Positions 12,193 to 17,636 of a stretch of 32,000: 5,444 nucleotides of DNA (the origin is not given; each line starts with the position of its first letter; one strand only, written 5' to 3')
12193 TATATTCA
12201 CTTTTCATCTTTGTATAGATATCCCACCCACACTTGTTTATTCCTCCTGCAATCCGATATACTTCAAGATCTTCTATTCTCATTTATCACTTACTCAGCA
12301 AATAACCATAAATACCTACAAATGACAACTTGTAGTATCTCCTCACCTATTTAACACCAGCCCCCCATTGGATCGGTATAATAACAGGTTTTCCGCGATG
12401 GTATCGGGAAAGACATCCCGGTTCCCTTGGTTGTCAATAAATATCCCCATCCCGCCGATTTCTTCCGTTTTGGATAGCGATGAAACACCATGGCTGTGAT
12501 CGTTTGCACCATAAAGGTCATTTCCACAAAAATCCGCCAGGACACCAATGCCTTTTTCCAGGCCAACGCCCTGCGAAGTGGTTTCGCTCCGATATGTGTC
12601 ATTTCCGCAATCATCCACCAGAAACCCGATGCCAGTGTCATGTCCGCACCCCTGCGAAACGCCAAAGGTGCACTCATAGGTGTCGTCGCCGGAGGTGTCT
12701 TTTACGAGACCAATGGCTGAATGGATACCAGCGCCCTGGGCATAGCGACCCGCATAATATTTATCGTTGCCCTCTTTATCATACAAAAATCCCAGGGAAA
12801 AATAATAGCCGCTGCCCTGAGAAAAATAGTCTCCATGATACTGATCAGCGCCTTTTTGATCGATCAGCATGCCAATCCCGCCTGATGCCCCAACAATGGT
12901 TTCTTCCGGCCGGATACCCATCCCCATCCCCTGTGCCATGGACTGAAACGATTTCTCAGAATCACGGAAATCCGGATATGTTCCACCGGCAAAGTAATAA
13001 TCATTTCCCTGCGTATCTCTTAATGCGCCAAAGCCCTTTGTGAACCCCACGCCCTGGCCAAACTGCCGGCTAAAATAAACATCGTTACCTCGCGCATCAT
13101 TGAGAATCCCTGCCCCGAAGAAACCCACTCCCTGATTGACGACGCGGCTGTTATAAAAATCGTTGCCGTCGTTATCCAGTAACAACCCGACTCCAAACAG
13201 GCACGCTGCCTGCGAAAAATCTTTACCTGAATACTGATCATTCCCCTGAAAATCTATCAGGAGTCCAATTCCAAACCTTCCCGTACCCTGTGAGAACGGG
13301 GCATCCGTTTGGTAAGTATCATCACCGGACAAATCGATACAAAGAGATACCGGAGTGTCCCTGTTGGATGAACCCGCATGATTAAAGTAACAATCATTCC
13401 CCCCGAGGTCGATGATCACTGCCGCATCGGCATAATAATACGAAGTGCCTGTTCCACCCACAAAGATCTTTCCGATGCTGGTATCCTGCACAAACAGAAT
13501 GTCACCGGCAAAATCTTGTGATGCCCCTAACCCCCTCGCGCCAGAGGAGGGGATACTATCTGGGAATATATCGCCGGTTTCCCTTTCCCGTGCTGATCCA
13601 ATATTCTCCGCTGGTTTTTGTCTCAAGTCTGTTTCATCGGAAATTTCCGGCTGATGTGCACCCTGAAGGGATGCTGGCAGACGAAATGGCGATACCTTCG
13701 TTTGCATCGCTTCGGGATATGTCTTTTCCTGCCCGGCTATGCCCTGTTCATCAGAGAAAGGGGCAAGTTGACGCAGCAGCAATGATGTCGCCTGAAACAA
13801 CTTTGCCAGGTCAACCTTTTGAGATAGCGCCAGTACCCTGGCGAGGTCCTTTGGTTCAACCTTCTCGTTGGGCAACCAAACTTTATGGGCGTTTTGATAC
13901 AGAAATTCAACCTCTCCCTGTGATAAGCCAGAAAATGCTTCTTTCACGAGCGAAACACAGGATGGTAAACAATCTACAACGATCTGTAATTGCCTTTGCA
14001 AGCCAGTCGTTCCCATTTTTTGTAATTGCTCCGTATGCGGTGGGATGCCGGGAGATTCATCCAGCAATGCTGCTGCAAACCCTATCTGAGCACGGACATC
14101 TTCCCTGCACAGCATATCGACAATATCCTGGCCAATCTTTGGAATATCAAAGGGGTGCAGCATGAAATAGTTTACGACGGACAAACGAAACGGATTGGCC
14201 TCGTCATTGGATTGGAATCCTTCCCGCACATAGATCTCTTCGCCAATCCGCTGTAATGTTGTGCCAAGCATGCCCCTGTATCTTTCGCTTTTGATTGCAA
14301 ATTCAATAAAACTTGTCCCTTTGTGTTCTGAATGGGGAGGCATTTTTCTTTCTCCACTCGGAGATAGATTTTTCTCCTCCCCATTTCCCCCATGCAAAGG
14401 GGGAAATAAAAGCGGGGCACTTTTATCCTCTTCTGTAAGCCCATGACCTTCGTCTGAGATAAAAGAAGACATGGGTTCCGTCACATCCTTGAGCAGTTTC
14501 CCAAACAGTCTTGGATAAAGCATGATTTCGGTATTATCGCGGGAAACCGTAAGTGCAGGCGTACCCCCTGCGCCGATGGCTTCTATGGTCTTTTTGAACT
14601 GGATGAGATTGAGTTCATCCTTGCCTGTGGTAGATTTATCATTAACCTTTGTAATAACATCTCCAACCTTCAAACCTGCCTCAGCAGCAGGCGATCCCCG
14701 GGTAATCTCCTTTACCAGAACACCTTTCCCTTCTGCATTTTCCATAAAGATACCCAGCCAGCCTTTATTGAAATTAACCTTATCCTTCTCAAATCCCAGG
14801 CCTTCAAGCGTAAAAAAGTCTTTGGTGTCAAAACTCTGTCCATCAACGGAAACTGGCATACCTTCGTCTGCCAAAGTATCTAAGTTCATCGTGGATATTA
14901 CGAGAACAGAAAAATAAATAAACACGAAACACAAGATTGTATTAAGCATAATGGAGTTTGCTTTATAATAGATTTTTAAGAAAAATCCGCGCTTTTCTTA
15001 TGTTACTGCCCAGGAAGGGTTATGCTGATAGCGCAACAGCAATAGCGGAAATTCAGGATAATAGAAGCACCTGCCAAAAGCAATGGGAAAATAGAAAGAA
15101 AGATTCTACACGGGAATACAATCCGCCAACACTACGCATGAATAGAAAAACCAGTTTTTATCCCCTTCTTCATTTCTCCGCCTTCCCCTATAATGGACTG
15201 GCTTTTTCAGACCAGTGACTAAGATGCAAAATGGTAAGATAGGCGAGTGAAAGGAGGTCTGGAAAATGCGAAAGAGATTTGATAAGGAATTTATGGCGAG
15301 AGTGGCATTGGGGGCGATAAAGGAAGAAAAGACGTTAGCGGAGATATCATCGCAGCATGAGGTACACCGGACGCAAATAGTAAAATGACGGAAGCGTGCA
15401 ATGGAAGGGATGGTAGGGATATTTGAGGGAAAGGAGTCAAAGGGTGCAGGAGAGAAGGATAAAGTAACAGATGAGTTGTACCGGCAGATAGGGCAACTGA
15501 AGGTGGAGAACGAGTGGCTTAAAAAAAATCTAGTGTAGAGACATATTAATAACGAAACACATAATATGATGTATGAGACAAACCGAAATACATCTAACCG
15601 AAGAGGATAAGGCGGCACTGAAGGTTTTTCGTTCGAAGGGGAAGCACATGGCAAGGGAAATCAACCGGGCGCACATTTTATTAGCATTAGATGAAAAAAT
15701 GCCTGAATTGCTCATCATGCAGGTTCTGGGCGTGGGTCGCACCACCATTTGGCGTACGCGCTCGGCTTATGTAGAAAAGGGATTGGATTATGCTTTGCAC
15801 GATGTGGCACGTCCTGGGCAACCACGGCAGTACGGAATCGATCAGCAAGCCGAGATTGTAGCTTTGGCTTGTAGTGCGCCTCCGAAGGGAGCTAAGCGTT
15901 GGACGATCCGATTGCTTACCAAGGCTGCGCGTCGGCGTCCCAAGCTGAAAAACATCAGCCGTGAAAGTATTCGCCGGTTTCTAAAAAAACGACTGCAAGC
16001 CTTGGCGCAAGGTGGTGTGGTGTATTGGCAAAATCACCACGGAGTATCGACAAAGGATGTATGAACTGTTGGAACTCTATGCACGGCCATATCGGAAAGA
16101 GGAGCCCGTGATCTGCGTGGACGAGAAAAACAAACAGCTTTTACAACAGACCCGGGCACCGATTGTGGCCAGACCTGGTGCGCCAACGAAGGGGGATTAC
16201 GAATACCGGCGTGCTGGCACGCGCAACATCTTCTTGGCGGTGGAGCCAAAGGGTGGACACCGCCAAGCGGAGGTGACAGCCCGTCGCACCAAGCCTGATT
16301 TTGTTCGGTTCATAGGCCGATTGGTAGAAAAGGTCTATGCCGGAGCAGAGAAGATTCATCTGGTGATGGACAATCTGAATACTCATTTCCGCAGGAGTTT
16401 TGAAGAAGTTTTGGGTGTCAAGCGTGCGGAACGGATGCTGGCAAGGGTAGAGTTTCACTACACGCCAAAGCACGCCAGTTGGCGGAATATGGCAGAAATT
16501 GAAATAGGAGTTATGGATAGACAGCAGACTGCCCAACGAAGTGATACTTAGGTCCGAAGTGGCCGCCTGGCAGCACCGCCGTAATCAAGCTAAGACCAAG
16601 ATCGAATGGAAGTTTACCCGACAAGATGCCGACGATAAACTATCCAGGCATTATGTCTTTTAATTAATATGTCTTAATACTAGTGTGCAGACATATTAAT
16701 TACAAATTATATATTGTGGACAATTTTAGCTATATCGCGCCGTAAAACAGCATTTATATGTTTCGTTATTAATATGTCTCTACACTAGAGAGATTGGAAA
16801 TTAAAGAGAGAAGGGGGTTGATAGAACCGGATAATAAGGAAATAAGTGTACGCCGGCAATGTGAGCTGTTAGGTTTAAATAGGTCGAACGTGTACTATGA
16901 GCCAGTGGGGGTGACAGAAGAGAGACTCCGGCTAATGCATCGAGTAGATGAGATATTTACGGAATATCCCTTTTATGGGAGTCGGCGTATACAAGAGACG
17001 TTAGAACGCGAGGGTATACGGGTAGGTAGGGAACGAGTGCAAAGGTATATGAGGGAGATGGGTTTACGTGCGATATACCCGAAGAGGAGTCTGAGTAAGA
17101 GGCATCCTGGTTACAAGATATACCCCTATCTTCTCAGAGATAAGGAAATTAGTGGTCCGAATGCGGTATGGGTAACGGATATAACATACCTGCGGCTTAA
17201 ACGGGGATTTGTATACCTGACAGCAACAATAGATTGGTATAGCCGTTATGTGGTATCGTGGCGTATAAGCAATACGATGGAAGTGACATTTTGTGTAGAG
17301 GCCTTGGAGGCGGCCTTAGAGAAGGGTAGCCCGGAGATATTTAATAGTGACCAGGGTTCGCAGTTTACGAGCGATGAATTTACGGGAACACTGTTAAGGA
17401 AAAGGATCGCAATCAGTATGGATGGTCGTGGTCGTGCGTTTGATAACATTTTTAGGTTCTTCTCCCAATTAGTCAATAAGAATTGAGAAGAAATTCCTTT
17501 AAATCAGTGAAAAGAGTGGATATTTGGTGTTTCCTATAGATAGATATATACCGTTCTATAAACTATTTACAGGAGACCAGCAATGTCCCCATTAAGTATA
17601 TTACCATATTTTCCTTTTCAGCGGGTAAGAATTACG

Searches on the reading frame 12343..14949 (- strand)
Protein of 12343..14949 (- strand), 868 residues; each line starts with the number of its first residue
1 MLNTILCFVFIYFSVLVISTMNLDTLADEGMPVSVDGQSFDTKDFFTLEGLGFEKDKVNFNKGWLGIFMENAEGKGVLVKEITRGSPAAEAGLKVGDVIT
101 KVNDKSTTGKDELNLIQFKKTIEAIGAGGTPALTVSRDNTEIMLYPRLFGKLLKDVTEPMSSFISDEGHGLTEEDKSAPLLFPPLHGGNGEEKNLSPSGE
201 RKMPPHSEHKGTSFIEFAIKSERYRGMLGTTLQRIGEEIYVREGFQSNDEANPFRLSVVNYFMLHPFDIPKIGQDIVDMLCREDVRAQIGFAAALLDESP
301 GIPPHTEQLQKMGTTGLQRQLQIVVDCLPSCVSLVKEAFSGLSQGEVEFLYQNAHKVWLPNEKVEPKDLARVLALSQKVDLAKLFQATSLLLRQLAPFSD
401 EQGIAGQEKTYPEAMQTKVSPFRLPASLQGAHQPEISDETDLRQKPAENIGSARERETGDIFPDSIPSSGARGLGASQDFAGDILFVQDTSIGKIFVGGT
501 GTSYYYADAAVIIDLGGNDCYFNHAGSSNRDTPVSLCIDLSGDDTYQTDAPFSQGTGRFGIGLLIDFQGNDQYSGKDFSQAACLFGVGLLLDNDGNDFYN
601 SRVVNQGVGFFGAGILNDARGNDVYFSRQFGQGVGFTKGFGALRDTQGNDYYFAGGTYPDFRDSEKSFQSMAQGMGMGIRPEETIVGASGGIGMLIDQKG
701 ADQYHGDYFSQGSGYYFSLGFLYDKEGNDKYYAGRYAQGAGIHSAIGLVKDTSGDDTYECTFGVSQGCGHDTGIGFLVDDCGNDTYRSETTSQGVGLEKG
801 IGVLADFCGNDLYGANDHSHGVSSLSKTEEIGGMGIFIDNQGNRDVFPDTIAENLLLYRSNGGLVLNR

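Call 69: search_protein_families(library=pfam, proteins=[window:12343-14949:-], max_evalue=0.001)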
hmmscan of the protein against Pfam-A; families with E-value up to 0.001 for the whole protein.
window:12343-14949:- (868 aa): 3 families
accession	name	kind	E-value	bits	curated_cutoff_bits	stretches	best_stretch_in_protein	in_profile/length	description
PF17820.7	PDZ_6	-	1.2e-09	38.2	27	1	79-112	2-35/54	PDZ domain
PF00595.29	PDZ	-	3.2e-09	37.5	23.2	1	62-120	9-70/81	PDZ domain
PF13180.12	PDZ_2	-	3.8e-09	37.2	27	1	64-139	2-71/80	PDZ domain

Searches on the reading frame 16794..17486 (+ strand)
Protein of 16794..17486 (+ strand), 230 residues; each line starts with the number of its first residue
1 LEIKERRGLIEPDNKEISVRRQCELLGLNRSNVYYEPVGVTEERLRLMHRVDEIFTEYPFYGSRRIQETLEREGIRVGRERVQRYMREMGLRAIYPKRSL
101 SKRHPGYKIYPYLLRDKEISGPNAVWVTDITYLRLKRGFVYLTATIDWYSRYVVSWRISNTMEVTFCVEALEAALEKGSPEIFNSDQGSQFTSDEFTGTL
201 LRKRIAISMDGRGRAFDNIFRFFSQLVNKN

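Call 69: search_protein_families(library=pfam, proteins=[window:16794-17486:+], max_evalue=0.001)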
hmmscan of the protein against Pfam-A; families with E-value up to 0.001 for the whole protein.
window:16794-17486:+ (230 aa): 2 families
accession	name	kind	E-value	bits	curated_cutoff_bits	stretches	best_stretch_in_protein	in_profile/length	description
PF00665.32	rve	-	4.6e-23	81.8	32.6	1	121-214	3-101/102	Integrase core domain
PF13276.12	HTH_21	-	1.8e-18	67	28.1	1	43-98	2-59/60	HTH-like domain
